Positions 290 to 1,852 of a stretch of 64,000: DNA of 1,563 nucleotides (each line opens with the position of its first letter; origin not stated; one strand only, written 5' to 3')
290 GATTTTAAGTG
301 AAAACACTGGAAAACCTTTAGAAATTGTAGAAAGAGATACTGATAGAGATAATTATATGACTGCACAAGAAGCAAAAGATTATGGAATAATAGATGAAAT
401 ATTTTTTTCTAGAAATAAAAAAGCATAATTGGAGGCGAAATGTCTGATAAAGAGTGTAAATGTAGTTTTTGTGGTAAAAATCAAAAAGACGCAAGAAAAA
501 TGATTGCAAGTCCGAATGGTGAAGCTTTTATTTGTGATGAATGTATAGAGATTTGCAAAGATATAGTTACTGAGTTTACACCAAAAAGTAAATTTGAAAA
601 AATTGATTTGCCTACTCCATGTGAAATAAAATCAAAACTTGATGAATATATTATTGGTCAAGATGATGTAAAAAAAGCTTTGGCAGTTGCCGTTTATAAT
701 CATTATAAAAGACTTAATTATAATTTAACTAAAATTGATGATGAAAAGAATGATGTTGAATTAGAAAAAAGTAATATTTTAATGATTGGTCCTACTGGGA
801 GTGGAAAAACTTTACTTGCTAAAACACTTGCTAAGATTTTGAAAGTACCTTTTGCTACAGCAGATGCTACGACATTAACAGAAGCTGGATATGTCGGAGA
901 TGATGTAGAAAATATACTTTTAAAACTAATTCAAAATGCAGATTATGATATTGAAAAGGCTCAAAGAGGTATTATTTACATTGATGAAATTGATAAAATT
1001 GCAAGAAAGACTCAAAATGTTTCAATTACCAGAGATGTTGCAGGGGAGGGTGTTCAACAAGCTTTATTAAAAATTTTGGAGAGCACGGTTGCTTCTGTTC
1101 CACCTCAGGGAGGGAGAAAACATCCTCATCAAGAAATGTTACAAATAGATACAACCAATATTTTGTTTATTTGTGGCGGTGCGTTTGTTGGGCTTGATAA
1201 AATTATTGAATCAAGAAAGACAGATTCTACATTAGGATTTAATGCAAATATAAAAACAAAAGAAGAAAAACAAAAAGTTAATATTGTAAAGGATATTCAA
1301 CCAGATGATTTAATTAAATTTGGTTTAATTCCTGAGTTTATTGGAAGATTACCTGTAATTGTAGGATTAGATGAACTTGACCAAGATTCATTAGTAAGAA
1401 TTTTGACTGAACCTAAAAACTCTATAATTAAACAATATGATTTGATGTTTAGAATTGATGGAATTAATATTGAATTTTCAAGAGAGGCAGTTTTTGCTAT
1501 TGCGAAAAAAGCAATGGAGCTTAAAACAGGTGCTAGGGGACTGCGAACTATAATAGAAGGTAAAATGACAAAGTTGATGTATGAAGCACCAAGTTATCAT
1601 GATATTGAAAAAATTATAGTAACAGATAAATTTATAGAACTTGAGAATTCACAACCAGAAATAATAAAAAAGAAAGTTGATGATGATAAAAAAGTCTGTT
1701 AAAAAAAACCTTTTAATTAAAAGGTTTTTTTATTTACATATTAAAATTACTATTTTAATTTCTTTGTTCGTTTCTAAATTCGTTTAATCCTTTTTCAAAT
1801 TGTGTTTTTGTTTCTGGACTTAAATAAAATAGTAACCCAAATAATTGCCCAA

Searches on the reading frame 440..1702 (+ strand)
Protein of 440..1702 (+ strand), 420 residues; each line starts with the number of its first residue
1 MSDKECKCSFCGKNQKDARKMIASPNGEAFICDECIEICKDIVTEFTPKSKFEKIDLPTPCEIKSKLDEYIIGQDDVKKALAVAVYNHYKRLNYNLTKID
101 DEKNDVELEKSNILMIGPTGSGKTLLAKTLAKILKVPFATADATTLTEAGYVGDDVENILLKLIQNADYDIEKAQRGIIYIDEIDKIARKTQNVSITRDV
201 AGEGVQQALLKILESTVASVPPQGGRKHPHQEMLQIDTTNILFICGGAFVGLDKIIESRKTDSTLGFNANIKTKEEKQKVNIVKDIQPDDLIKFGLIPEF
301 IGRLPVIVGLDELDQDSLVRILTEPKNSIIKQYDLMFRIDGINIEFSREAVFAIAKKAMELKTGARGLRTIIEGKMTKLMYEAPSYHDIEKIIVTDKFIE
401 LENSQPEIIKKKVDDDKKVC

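Call 30: find_encoding_contigs(protein=window:440-1702:+, flank=10000, max_places=3)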
Protein window:440-1702:+ (420 aa): 3 contigs read that carry it; 2 places shown.
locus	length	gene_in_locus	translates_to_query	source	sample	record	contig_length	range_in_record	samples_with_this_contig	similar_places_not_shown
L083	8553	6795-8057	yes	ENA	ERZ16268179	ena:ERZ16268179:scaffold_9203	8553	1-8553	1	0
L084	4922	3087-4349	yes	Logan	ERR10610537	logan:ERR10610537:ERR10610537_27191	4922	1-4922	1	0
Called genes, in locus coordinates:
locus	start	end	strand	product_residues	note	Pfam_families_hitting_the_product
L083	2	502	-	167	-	?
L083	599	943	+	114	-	PF02410:RsfS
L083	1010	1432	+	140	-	PF01451:LMWPc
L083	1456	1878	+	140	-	PF02502:LacAB_rpiB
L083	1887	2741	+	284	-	-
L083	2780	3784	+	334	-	PF00044:Gp_dh_N, PF02800:Gp_dh_C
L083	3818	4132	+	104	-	-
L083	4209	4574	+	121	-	-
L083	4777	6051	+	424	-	PF05697:Trigger_N, PF00254:FKBP_C, PF05698:Trigger_C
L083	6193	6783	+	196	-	PF00574:CLP_protease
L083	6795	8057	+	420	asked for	PF06689:zf-C4_ClpX, PF00493:MCM (weak), PF05496:RuvB_N (faint), PF01078:Mg_chelatase (faint), PF00004:AAA, PF07724:AAA_2, PF07728:AAA_5 (weak), PF10431:ClpB_D2-small, +1 more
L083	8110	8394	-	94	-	-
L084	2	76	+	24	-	?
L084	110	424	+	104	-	-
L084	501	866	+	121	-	-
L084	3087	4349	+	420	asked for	PF06689:zf-C4_ClpX, PF00493:MCM (weak), PF05496:RuvB_N (faint), PF01078:Mg_chelatase (faint), PF00004:AAA, PF07724:AAA_2, PF07728:AAA_5 (weak), PF10431:ClpB_D2-small, +1 more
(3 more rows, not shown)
